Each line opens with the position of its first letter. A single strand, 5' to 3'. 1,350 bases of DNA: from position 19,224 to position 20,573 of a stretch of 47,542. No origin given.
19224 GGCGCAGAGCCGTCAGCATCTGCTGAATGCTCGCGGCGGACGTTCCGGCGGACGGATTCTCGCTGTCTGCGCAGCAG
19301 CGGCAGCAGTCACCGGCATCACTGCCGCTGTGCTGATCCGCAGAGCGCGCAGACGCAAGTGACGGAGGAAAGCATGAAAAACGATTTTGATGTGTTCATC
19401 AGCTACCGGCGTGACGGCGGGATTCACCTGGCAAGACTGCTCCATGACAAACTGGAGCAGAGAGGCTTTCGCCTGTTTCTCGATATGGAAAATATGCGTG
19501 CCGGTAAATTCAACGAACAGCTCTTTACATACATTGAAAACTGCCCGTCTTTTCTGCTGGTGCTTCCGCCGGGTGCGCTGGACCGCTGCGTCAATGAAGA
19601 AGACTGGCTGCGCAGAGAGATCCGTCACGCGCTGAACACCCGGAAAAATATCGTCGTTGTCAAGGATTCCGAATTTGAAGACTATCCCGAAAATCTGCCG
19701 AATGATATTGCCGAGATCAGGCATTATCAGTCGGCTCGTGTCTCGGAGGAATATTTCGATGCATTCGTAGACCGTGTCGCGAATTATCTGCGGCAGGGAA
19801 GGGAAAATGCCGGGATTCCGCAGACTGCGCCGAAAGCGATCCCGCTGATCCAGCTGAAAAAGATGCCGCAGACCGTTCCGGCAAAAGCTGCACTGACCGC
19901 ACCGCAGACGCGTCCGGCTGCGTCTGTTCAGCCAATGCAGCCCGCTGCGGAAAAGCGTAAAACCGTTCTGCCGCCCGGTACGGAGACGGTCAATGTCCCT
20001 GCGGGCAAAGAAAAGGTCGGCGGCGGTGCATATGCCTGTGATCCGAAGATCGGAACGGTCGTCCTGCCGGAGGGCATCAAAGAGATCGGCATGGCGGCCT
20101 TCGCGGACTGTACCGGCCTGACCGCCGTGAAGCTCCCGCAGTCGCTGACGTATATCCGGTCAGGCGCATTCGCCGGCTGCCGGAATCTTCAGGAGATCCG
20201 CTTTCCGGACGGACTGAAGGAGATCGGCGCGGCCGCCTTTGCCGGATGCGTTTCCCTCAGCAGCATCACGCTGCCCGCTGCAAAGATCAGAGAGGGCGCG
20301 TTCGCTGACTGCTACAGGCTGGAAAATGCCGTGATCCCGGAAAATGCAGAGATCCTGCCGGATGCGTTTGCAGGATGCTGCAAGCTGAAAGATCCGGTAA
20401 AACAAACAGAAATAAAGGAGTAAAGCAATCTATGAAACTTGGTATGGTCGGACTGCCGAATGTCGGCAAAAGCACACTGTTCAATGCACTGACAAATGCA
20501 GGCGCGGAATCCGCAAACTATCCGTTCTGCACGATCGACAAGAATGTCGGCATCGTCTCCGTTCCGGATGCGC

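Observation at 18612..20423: Self-promoted two-gene module: tail-anchored beta-sandwich protein + cytoplasmic TIR/BspA-LRR protein, wedged directly upstream of ychF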

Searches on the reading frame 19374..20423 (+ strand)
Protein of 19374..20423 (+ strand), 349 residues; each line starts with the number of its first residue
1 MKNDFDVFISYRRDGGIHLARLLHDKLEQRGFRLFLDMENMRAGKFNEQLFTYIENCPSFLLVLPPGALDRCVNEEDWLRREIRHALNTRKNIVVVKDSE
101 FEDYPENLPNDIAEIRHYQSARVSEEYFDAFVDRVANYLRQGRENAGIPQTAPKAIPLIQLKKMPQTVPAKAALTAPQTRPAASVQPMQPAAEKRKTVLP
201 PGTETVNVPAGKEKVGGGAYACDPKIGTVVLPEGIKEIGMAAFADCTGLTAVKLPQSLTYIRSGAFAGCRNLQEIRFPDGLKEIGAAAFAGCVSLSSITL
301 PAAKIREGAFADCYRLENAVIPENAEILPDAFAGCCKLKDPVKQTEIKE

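Call 4: search_protein_families(library=padloc, proteins=[window:19374-20423:+], max_evalue=1)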
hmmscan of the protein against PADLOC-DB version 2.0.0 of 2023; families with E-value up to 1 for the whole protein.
window:19374-20423:+ (349 aa): 8 families
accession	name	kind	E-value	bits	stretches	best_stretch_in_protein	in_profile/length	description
PDLC00434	ThsB1|ThsB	-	1.1e-08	32.5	1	5-95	139-225/396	TIR-like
PDLC02012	SAVED5--SAVED_TIR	-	4.6e-07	27.3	1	5-69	13-78/404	-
PDLC05062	PDC-S66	-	0.0008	16.9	1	3-45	147-189/282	-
PDLC00727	Effector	-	0.0019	14.7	1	3-52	172-221/590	TIR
PDLC00728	Effector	-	0.0025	14.8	1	6-54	11-59/432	TIR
PDLC02421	Aga_TIR-PNTD1-PNTD2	-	0.0086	13.2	1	7-101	6-103/430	Class I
PDLC02013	SAVED5--SAVED_TIR_JAB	-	0.031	10.8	1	2-51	170-219/584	-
PDLC02403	Aga_TIR-PNTD1-PNTD2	-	0.056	10.5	1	8-95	6-96/443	Class I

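Call 5: search_protein_families(library=ncbifam, proteins=[window:19374-20423:+], max_evalue=1)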
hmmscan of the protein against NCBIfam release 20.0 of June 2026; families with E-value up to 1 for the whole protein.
window:19374-20423:+ (349 aa): 6 families
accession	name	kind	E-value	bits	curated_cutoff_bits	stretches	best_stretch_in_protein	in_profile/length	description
NF058526.1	Thoeris_type3_ThcB4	equivalog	2.1e-12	46.6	220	1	7-97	130-216/375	Thoeris type III anti-phage system protein ThcB4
NF047961.1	adhesin_HupY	equivalog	1.2e-11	43.4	1250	1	225-303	187-264/978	leucine-rich repeat adhesin HupY/LrrG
NF042941.1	Retron_TIR_antiphage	equivalog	0.0041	16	600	1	2-87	337-418/464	TIR domain-containing anti-phage reverse transcriptase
NF045861.1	glide_Gli349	exception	0.0078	12.8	1750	1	236-299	2689-2750/3169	gliding machinery surface structure protein Gli349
NF010538.0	PRK13926.1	equivalog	0.079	13.2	285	0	280-316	26-61/213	ribonuclease HII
NF007238.0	PRK09672.1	equivalog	0.16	11.1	274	1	74-132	105-162/309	phage exclusion protein Lit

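Call 6: search_protein_families(library=pfam, proteins=[window:19374-20423:+], max_evalue=1)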
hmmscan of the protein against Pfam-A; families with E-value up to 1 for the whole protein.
window:19374-20423:+ (349 aa): 4 families
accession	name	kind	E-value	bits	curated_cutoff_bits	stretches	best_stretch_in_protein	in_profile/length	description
PF13306.12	LRR_5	-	3.9e-28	98.3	27.7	1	215-338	3-126/127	BspA type Leucine rich repeat region (6 copies)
PF13676.11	TIR_2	-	2.8e-10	41.2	28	1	7-121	1-106/122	TIR domain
PF13855.12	LRR_8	-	0.0023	18.1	27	2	235-275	13-54/61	Leucine rich repeat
PF01582.25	TIR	-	0.058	13.6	21.3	1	5-90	2-84/179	TIR domain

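Call 7: find_homologous_proteins(query=window:19374-20423:+)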
Query window:19374-20423:+ (349 aa): 1146 proteins with E <= 0.001 among 8000 candidates; the best 120 are listed.
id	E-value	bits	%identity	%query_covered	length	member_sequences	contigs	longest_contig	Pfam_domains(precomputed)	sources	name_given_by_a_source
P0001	6.5e-234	793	100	100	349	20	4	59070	PF13306.13,PF13676.12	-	-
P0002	1.9e-210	716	89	100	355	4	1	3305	PF13306.13,PF13676.12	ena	-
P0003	4.9e-171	587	76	99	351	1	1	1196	PF13306.13,PF13676.12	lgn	-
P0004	3.8e-145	502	67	97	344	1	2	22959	PF13306.13,PF13676.12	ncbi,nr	ncbi:MAG: leucine-rich repeat protein [Oscillospiraceae bacterium]|nr:leucine-rich repeat protein [O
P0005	3.5e-71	258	39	42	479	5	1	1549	PF01582.26,PF13676.12,PF08937.17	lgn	-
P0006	1.8e-69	253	33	97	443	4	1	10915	PF13306.13,PF13676.12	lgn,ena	-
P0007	2.4e-69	252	30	96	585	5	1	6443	PF13306.13,PF01582.26,PF13676.12,PF13855.13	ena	-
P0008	2.5e-66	242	40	39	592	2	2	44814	PF13306.13,PF13855.13,PF23952.2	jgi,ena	-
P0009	9.0e-65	237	41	35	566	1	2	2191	PF13306.13,PF13855.13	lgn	-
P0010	3.6e-64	235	30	96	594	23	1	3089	PF13306.13,PF01582.26,PF13676.12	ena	-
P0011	1.4e-58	217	43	37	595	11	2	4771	PF13306.13,PF05725.19,PF12799.14,PF13855.13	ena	-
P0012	5.5e-58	215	38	37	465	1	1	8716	PF13306.13,PF13855.13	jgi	-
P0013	4.3e-57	212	34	46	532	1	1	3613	PF13306.13,PF05725.19,PF13855.13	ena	-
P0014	1.2e-56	211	36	40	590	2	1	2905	PF13306.13,PF13855.13,PF23952.2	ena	-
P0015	5.1e-55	205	38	39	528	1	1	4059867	PF13306.13,PF13855.13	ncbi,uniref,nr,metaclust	ncbi:surface antigen BspA [Treponema primitia ZAS-2]|uniref:Surface antigen BspA n=1 Tax=Treponema p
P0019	1.6e-52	197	40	40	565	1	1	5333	PF01582.26,PF13676.12,PF08238.19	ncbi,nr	ncbi:MAG: toll/interleukin-1 receptor domain-containing protein, partial [Lentisphaeria bacterium]|n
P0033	6.7e-51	192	29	98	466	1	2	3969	PF13306.13,PF13676.12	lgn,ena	-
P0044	1.6e-48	184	41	38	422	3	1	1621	PF01582.26,PF13676.12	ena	-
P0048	3.3e-48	183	44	39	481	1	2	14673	PF13306.13,PF13676.12,PF13855.13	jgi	-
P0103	3.8e-43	166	29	96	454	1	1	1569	PF13306.13,PF13676.12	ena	-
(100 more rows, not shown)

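Call 25: find_encoding_contigs(protein=P0006, flank=5000, max_places=3)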
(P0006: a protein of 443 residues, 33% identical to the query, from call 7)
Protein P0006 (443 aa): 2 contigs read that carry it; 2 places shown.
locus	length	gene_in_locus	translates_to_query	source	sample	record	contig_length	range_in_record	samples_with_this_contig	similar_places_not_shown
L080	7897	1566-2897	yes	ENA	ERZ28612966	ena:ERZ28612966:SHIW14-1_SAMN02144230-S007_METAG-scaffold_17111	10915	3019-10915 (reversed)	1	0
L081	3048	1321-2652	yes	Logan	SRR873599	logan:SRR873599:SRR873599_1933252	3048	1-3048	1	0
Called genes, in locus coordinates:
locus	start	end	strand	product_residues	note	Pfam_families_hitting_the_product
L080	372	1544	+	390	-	PF01790:LGT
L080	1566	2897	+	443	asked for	PF13676:TIR_2, PF13306:LRR_5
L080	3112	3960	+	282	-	PF00763:THF_DHG_CYH, PF02882:THF_DHG_CYH_C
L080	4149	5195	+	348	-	PF12796:Ank_2, PF13606:Ank_3 (faint), PF00023:Ank (faint), PF13637:Ank_4 (faint), PF13857:Ank_5 (faint)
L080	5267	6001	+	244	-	PF03591:AzlC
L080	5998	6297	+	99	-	PF05437:AzlD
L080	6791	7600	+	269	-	PF01026:TatD_DNase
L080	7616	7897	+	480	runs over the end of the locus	PF00404:Dockerin_1, PF25390:WD40_RLD, PF13540:RCC1_2 (faint), PF00415:RCC1, PF25390:WD40_RLD (weak)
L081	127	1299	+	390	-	PF01790:LGT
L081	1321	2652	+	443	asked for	PF13676:TIR_2, PF13306:LRR_5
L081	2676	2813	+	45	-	-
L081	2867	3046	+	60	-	?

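Call 26: find_encoding_contigs(protein=P0048, flank=5000, max_places=3)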
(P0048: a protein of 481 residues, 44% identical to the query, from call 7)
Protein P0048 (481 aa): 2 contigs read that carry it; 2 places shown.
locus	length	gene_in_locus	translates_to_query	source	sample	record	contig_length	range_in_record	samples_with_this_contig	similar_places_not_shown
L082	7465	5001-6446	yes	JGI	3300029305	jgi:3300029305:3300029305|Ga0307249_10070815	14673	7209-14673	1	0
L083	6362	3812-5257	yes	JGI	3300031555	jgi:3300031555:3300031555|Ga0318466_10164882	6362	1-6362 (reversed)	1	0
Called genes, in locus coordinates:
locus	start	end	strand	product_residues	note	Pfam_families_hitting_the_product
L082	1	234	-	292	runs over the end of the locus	PF02311:AraC_binding (weak), PF05899:Cupin_3, PF12833:HTH_18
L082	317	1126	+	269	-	PF18082:NAT_N, PF18164:GNAT_C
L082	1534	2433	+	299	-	-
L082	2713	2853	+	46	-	-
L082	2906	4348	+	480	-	PF13676:TIR_2, PF09397:FtsK_gamma, PF13306:LRR_5 (weak)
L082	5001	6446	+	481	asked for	PF13676:TIR_2, PF13306:LRR_5, PF13855:LRR_8 (faint)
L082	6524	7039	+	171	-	-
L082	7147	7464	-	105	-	?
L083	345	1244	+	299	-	-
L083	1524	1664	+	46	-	-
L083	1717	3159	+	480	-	PF13676:TIR_2, PF09397:FtsK_gamma, PF13306:LRR_5 (weak)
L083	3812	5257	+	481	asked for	PF13676:TIR_2, PF13306:LRR_5, PF13855:LRR_8 (faint)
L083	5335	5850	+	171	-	-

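Call 27: find_encoding_contigs(protein=P0007, flank=5000, max_places=3)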
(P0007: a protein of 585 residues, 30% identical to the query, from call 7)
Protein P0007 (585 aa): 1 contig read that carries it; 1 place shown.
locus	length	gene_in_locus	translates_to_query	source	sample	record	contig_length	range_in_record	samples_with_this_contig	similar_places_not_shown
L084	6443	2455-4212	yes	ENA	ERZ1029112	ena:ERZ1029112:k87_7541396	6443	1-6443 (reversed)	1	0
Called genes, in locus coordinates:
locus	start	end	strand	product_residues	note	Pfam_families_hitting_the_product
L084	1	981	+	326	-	?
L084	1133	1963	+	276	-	PF02517:Rce1-like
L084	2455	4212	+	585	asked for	PF01582:TIR, PF13676:TIR_2, PF13306:LRR_5, PF13855:LRR_8 (faint), PF13306:LRR_5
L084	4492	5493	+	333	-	PF13240:Zn_Ribbon_1 (weak), PF13248:Zn_ribbon_3 (weak)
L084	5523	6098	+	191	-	-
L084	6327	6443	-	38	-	?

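Call 28: find_encoding_contigs(protein=P0033, flank=5000, max_places=3)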
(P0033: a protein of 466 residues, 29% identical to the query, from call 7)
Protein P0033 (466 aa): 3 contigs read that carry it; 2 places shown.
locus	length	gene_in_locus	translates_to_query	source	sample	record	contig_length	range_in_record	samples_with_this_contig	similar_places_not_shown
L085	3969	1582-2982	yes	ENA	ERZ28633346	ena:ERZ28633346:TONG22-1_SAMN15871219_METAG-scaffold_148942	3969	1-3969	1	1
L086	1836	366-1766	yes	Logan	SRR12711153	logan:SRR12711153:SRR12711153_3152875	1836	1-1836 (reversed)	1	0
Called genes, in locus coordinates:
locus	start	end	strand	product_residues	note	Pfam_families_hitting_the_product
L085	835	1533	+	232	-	PF13263:PHP_C (faint)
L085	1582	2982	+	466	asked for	PF13676:TIR_2, PF13306:LRR_5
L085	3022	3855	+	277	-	PF00702:Hydrolase (faint), PF08282:Hydrolase_3, PF13419:HAD_2 (faint), PF05116:S6PP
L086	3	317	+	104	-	?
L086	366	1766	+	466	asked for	PF13676:TIR_2, PF13306:LRR_5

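Call 51: predict_structure(alignment_id=A3)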
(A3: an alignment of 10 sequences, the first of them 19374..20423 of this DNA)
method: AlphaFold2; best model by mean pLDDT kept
length: 349 residues; sequences in the alignment: 10
mean_pLDDT: 75.5   pTM: 0.46
mean pLDDT of the five models: 75.5, 74.5, 74.4, 73.7, 72.1
residues with pLDDT >= 90: 96; 70-90: 163; 50-70: 24; < 50: 66
segments of 3 or more residues with pLDDT < 50: 40-44, 146-199, 344-349
pLDDT, mean of each block of 10 residues (from residue 1): 78 78 90 77 61 89 89 86 91 90 88 90 80 89 52 30 31 28 26 36 80 78 80 89 84 93 89 91 93 90 92 88 87 80 44
secondary structure, 60 per line:
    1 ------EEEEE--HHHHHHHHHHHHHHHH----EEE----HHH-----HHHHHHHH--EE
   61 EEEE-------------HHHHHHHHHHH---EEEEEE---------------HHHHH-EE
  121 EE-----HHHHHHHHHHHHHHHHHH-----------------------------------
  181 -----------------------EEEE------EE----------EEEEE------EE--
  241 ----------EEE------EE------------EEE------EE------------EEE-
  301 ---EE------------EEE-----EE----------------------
elements in order: E7-11 H14-29 E34-36 H49-56 E59-64 H78-88 E92-97 H113-117 E119-122 H128-145 E204-207 E226-230 E251-253 E274-276 E297-299 E318-320

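Call 55: search_protein_families(library=pfam, alignment_id=A4, max_evalue=0.0001)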
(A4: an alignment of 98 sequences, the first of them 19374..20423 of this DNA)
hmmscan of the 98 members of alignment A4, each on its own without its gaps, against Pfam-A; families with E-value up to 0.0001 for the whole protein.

A. member 1, window:19374-20423:+ (349 aa): 2 families
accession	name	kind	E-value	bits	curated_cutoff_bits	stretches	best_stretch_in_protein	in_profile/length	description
PF13306.12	LRR_5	-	3.9e-28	98.3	27.7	1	215-338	3-126/127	BspA type Leucine rich repeat region (6 copies)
PF13676.11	TIR_2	-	2.8e-10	41.2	28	1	7-121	1-106/122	TIR domain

B. families by the number of members that match (of 98 scanned): 49 families (the first 25 are shown)
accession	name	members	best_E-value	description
PF13676.11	TIR_2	98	4.4e-37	TIR domain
PF01582.25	TIR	54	7e-14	TIR domain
PF13306.12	LRR_5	9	2.9e-80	BspA type Leucine rich repeat region (6 copies)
PF13855.12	LRR_8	5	2.4e-10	Leucine rich repeat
PF08238.18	Sel1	4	2.4e-37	Sel1 repeat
PF03382.20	DUF285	3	4.4e-51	Mycoplasma protein of unknown function, DUF285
PF08937.16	ThsB_TIR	3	1.8e-07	Thoeris protein ThsB, TIR-like domain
PF13424.12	TPR_12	2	1.5e-55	Tetratricopeptide repeat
PF03781.23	FGE-sulfatase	2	1.1e-51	Sulfatase-modifying factor enzyme 1-like domain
PF13374.12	TPR_10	2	5.8e-41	Tetratricopeptide repeat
PF19789.6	DUF6273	2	2.1e-28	Domain of unknown function (DUF6273)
PF00515.34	TPR_1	2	7.8e-22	Tetratricopeptide repeat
PF07719.23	TPR_2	2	1.3e-19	Tetratricopeptide repeat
PF13176.12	TPR_7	2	1.2e-17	Tetratricopeptide repeat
PF13181.12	TPR_8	2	4.7e-17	Tetratricopeptide repeat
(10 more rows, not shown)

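Call 57: fold_search(model_id=the predicted structure, library=pdb)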
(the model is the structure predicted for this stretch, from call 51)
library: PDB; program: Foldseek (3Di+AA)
matches with E <= 10: 1474; with E <= 0.001: 52
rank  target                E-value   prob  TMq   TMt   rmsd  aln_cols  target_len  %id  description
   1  8p2m_B                3.3e-10  1.00  0.37  0.20   2.0       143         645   38  C. elegans TIR-1 protein. (released 2023-09-06)
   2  8p2l_I                6.5e-10  1.00  0.37  0.86   1.6       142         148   39  A CHIMERA construct containing human SARM1 ARM and SAM domains and C. elegans TIR domain. (released 2023-09-06)
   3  7cm7_A                8.5e-10  1.00  0.36  0.21   1.8       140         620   39  NAD+-bound Sarm1 E642A in the self-inhibited state (released 2020-10-21)
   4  9mw1_B                9.9e-10  1.00  0.36  0.87   2.4       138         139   40  Structure of SARM1 TIR domain bound to G8758 (released 2026-02-04)
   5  9ugj_B                1.2e-09  1.00  0.35  0.85   2.7       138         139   40  Structure of SARM1 bound to SIR3-ADPR (released 2026-02-18)
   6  7anw_A                1.9e-09  1.00  0.36  0.20   1.9       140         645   37  hSARM1 NAD+ complex (released 2020-11-11)
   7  6zfx_A                1.9e-09  1.00  0.36  0.20   2.4       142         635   37  hSARM1 GraFix-ed (released 2020-11-18)
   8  9mw2_B                2.0e-09  1.00  0.36  0.88   2.5       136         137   41  Structure of SARM1 TIR domain bound to G6831 (released 2026-02-04)
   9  8p2m_A                2.4e-09  1.00  0.38  0.21   1.7       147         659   37  C. elegans TIR-1 protein. (released 2023-09-06)
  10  7qg0_A                2.6e-09  1.00  0.37  0.21   1.6       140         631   39  Inhibitor-induced hSARM1 duplex (released 2022-12-21)
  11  6o0u_A                2.8e-09  1.00  0.36  0.86   2.5       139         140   40  Crystal structure of the TIR domain H685A mutant from human SARM1 (released 2019-09-04)
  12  6o0v_C                2.9e-09  1.00  0.35  0.85   2.2       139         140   40  Crystal structure of the TIR domain G601P mutant from human SARM1, crystal form 2 (released 2019-09-04)
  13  7djt_A                2.9e-09  1.00  0.37  0.21   2.4       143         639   40  Human SARM1 inhibitory state bounded with inhibitor dHNN (released 2021-05-19)
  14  7cm5_A                4.0e-09  1.00  0.34  0.20   2.5       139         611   36  Full-length Sarm1 in a self-inhibited state (released 2020-10-21)
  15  7cm6_A                5.7e-09  1.00  0.34  0.20   2.3       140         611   36  NAD+-bound Sarm1 in the self-inhibited state (released 2020-10-21)
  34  6mlx_A                1.2e-07  1.00  0.37  0.61   2.7       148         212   34  Crystal structure of T. pallidum Leucine Rich Repeat protein (TpLRR) (released 2019-07-17)
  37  4fs7                  2.4e-07  1.00  0.37  0.34   3.7       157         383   32  Crystal structure of a leucine-rich repeat protein (BACOVA_04585) from Bacteroides ovatus ATCC 8483 at 1.19 A resolution (released 2012-09-19)
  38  6mlx_C                4.6e-07  1.00  0.35  0.56   4.9       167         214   30  Crystal structure of T. pallidum Leucine Rich Repeat protein (TpLRR) (released 2019-07-17)
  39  6mlx_B                6.6e-07  1.00  0.37  0.59   1.9       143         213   35  Crystal structure of T. pallidum Leucine Rich Repeat protein (TpLRR) (released 2019-07-17)
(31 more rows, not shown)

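Call 68: find_related_loci(query=A3, collection=viral_contigs, flank=5000)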
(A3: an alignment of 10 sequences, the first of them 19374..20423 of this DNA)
Query A3 (349 aa) in viral_contigs; peptide patterns used: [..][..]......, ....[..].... (x = any residue, [..] = any of these).
11 stretches matched a pattern; 1 encode a relative of the query (tblastn E <= 1e-3); 1 distinct loci.
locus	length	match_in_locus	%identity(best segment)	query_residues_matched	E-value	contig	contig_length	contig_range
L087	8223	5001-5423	44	6-147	1e-36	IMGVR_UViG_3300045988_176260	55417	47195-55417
